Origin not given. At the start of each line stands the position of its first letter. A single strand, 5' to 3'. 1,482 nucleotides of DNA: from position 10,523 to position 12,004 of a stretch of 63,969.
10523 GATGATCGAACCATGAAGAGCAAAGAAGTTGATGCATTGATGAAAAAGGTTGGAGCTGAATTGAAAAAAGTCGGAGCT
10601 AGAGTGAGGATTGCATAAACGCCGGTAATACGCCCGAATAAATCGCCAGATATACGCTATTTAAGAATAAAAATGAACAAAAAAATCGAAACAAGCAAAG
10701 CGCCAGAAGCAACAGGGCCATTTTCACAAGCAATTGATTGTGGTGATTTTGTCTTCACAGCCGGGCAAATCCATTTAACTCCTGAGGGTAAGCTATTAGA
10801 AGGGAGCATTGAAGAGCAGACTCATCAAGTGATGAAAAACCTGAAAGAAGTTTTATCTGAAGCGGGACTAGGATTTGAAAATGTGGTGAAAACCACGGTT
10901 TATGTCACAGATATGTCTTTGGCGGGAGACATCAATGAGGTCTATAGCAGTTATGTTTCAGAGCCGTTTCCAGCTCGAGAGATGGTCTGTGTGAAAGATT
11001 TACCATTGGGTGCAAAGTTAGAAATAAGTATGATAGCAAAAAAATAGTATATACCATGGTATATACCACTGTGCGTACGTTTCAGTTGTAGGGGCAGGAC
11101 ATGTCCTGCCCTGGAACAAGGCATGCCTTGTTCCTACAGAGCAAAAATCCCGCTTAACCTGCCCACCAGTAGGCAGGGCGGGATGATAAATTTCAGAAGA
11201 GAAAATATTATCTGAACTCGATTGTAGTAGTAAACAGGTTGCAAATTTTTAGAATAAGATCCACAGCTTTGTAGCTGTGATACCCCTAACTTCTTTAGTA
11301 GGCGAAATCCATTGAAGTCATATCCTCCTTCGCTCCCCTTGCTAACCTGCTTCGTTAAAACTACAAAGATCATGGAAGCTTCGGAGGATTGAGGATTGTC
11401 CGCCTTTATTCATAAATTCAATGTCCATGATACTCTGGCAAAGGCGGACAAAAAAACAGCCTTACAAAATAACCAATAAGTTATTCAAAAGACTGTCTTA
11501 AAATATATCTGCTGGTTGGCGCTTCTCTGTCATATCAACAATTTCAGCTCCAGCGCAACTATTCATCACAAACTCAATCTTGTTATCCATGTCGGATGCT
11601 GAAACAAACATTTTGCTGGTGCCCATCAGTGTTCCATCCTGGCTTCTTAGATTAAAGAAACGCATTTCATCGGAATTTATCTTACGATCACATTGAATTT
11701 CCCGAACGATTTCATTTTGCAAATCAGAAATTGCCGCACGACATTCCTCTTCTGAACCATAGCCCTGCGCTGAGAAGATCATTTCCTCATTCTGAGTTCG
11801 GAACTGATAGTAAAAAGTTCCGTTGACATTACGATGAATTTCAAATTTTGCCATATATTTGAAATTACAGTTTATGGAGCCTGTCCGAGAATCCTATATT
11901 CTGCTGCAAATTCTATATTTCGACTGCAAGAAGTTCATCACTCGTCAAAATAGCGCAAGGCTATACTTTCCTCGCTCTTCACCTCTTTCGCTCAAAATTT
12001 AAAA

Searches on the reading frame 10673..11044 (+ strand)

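Call 91: search_protein_families(library=pfam, proteins=[window:10673-11044:+], max_evalue=0.001)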
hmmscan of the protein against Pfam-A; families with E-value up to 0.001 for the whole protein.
window:10673-11044:+ (124 aa): 1 family
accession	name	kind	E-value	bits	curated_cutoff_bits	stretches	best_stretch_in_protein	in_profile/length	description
PF01042.26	Ribonuc_L-PSP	-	2.9e-36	124.6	27.3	1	8-123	2-120/121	Endoribonuclease L-PSP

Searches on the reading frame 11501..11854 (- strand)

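Call 91: search_protein_families(library=pfam, proteins=[window:11501-11854:-], max_evalue=0.001)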
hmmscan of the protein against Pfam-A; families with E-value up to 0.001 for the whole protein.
window:11501-11854:- (118 aa): 1 family
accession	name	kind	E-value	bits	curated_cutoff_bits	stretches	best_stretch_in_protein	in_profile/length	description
PF07411.17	DUF1508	-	2.2e-16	59.9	22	2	66-107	7-48/48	Domain of unknown function (DUF1508)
